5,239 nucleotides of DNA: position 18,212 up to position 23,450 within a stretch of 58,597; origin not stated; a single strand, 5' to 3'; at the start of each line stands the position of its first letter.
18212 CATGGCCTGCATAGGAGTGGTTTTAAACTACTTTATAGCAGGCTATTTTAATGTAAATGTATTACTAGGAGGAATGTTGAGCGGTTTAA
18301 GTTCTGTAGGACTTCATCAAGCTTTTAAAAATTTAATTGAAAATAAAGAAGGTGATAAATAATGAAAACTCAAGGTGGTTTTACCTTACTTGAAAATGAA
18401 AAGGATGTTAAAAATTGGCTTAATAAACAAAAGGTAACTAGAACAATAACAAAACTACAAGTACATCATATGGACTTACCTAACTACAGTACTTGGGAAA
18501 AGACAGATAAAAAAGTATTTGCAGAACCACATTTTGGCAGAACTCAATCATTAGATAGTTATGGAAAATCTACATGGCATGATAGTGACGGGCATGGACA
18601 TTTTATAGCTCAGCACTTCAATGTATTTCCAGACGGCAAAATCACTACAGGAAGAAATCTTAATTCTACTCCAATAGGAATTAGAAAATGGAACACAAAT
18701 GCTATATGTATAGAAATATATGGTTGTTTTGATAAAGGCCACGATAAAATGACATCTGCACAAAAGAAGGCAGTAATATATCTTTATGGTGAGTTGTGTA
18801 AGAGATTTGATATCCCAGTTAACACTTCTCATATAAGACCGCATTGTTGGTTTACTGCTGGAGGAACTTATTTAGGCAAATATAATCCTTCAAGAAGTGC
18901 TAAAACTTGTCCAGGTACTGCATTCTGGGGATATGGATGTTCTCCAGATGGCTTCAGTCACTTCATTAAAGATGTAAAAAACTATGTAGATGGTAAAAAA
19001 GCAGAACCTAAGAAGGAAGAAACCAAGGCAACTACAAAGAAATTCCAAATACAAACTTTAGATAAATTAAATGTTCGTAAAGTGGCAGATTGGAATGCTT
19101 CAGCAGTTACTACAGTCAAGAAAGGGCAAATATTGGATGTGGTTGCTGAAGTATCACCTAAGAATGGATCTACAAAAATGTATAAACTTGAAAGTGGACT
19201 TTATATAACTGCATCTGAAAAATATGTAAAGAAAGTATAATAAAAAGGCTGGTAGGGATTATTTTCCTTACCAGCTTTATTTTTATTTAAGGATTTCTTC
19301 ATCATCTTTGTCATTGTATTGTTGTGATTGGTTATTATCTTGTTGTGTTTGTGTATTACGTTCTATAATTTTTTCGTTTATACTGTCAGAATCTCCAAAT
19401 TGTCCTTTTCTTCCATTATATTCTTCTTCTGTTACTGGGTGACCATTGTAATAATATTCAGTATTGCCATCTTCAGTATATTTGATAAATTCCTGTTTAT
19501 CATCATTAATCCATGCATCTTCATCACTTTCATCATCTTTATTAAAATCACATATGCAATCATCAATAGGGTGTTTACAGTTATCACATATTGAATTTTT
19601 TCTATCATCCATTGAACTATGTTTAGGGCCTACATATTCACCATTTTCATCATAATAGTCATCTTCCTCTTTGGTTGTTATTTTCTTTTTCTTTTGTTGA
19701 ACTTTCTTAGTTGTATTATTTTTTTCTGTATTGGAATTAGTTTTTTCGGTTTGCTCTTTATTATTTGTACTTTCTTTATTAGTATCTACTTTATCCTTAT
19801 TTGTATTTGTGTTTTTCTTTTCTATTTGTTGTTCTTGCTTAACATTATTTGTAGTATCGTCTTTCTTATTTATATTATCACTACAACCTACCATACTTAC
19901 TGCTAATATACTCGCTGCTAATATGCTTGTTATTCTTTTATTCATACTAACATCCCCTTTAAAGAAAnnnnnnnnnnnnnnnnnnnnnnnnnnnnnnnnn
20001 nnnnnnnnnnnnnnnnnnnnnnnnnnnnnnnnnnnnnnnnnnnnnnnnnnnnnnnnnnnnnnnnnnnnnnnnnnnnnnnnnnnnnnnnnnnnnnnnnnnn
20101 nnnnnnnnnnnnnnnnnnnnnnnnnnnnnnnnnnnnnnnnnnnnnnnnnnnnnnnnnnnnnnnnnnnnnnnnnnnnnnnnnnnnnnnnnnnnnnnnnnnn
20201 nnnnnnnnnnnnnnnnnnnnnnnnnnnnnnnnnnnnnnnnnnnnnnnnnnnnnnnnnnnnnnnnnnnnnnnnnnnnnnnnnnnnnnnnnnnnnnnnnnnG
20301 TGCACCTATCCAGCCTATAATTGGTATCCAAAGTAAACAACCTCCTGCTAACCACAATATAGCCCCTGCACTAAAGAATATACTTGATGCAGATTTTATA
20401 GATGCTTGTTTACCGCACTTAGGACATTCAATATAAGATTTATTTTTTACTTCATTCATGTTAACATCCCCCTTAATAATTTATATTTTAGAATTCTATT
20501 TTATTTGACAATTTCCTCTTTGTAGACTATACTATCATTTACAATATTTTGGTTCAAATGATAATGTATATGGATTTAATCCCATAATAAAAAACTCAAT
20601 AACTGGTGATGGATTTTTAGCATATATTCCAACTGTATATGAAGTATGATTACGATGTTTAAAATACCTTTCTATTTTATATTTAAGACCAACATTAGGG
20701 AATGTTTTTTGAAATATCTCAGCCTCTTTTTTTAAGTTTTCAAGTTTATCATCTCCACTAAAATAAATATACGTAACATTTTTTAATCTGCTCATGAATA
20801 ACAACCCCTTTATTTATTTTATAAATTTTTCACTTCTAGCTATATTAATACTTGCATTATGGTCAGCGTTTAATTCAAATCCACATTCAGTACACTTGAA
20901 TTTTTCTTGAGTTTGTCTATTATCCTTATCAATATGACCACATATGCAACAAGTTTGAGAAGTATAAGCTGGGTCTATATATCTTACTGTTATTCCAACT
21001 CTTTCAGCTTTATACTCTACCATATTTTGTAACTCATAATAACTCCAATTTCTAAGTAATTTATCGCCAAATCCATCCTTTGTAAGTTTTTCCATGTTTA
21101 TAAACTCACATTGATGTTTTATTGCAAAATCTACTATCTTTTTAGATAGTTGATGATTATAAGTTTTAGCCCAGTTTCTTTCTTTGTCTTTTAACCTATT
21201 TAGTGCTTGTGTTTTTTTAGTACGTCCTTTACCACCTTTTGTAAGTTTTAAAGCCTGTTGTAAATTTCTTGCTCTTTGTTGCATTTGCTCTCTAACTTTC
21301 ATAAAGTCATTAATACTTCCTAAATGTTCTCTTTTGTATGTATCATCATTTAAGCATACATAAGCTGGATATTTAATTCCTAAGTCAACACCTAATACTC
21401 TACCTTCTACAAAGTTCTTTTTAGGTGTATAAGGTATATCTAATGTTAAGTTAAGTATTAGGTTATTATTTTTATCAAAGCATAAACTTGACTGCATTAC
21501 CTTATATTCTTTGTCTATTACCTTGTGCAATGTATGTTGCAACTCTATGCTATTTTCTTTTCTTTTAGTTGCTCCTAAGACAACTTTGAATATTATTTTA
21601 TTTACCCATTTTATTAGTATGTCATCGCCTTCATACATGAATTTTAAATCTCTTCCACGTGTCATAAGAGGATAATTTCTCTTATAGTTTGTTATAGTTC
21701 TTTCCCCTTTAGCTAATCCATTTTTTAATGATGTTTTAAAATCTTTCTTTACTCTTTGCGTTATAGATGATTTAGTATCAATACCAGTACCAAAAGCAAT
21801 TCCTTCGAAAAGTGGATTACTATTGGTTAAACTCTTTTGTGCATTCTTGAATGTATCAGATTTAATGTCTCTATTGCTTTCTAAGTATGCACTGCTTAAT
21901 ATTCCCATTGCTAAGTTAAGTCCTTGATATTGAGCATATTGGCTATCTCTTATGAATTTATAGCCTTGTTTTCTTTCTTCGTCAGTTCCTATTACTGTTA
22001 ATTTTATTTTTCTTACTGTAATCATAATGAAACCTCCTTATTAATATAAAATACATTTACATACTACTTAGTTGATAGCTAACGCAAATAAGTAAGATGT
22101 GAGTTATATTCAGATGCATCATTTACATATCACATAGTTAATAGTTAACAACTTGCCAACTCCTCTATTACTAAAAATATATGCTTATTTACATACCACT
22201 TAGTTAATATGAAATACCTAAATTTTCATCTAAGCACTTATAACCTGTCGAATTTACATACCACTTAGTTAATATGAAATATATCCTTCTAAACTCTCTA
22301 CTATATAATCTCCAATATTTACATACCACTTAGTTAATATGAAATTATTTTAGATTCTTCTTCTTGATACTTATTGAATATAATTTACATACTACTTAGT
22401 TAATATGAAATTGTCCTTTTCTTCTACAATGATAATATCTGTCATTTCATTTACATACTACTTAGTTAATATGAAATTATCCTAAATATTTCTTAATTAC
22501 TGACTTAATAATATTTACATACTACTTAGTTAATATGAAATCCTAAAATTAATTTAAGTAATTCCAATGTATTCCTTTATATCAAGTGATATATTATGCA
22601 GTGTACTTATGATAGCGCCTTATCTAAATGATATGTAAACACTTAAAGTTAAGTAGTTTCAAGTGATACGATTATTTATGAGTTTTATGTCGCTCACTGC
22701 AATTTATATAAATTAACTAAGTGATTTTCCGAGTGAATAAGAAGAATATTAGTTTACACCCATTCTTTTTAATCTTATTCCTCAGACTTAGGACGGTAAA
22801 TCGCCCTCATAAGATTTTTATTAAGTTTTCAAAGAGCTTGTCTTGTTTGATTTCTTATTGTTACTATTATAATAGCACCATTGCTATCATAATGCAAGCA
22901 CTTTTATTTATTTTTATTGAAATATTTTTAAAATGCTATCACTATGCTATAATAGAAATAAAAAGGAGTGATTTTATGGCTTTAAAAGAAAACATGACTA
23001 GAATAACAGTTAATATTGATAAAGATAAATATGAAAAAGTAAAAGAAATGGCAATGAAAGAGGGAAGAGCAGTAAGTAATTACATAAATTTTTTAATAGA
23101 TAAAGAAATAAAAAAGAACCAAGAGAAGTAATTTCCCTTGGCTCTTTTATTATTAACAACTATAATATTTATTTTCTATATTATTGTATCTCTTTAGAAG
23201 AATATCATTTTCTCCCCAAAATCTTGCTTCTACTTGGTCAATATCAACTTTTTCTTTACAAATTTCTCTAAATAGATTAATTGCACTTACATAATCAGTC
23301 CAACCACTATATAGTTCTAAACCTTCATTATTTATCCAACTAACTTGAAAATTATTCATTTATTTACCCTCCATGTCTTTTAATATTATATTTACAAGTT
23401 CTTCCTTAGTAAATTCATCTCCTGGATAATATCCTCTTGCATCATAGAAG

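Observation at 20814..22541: Phage-borne miniature Cas12f-like/TnpB-lineage nuclease fused to a CRISPR array as one apparent transcription unit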

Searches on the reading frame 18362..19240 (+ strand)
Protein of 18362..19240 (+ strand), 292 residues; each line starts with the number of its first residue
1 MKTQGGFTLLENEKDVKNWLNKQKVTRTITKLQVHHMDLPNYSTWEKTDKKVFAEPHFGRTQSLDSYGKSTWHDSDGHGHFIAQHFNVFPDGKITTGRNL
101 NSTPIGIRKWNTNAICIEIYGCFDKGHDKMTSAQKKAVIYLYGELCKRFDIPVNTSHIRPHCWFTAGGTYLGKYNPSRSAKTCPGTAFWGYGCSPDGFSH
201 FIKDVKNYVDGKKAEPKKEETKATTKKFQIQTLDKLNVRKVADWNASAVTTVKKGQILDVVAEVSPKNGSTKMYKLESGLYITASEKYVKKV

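Call 28: search_protein_families(library=phrogs, proteins=[window:18362-19240:+], max_evalue=0.00001)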
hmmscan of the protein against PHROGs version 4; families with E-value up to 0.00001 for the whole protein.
window:18362-19240:+ (292 aa): 4 families
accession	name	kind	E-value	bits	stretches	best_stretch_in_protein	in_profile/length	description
phrog_1493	-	lysis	2.4e-10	41.2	1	80-283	65-240/394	endolysin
phrog_833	-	lysis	9e-10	39.7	1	109-282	89-251/294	endolysin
phrog_1794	-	lysis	3.2e-08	34.4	0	83-261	87-304/336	amidase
phrog_822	-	lysis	7.5e-07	30.1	1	71-185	47-146/215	amidase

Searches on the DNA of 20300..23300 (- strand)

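Call 8: search_dna_similar(query=window:20300-23300:-, collection=phages, mode=near, max_rows=30)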
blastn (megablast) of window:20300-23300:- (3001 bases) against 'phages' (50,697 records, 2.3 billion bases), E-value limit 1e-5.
No match.

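Call 80: search_rna_families(source=window, start=20400, end=23200, threshold=evalue, max_evalue=1)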
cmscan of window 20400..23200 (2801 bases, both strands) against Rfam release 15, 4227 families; matches with E-value up to 1: 8.
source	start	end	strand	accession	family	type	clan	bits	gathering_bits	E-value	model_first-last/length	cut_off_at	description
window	22187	22215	+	RF01327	CRISPR-DR14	Gene; CRISPR;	CL00014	37.4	45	0.018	1-29/29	no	CRISPR RNA direct repeat element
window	22252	22280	+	RF01327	CRISPR-DR14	Gene; CRISPR;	CL00014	37.4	45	0.018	1-29/29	no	CRISPR RNA direct repeat element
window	22317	22345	+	RF01327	CRISPR-DR14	Gene; CRISPR;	CL00014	37.4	45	0.018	1-29/29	no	CRISPR RNA direct repeat element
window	22383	22411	+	RF01327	CRISPR-DR14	Gene; CRISPR;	CL00014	33.2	45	0.11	1-29/29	no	CRISPR RNA direct repeat element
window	22449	22477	+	RF01327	CRISPR-DR14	Gene; CRISPR;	CL00014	33.2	45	0.11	1-29/29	no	CRISPR RNA direct repeat element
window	22513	22541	+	RF01327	CRISPR-DR14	Gene; CRISPR;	CL00014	33.2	45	0.11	1-29/29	no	CRISPR RNA direct repeat element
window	22121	22149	+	RF01327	CRISPR-DR14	Gene; CRISPR;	CL00014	31.2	45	0.25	1-29/29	no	CRISPR RNA direct repeat element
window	23100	23158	-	RF00690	MIR408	Gene; miRNA;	-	17.7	64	0.65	1-126/126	no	MIR408 microRNA precursor family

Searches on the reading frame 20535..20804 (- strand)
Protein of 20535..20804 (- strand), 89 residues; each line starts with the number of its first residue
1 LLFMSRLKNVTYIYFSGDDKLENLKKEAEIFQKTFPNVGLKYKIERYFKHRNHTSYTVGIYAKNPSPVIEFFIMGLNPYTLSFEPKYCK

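Call 5: search_protein_families(library=pfam, proteins=[window:20535-20804:-], max_evalue=0.1)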
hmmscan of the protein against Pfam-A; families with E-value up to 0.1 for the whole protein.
window:20535-20804:- (89 aa): 2 families
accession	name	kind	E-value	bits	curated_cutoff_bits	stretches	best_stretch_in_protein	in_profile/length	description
PF24144.1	Phage_tudor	-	0.027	14.8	27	1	36-67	42-73/90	Phage tudor domain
PF00978.26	RdRP_2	-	0.067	12.5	27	1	1-41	293-334/440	RNA dependent RNA polymerase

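Call 6: search_protein_families(library=ncbifam, proteins=[window:20535-20804:-], max_evalue=0.1)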
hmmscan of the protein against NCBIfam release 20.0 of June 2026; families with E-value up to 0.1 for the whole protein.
window:20535-20804:- (89 aa): 0 families

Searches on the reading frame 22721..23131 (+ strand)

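Call 5: search_protein_families(library=pfam, proteins=[window:22721-23131:+], max_evalue=0.1)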
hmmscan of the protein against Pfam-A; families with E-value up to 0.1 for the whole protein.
window:22721-23131:+ (136 aa): 5 families
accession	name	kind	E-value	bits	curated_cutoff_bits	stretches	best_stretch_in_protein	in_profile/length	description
PF07878.17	RHH_5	-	1.7e-06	28.1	26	1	92-134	1-43/43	CopG-like RHH_1 or ribbon-helix-helix domain, RHH_5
PF19891.5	DUF6364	-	0.0039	18.1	27.3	1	93-128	3-38/70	Family of unknown function (DUF6364)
PF12441.14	CopG_antitoxin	-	0.0065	17.6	28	1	79-128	29-78/79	CopG antitoxin of type II toxin-antitoxin system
PF09274.16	ParG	-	0.0074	16.8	21.4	1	92-133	34-75/76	ParG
PF16777.11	RHH_7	-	0.033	15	27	1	94-133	33-72/74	Transcriptional regulator, RHH-like, CopG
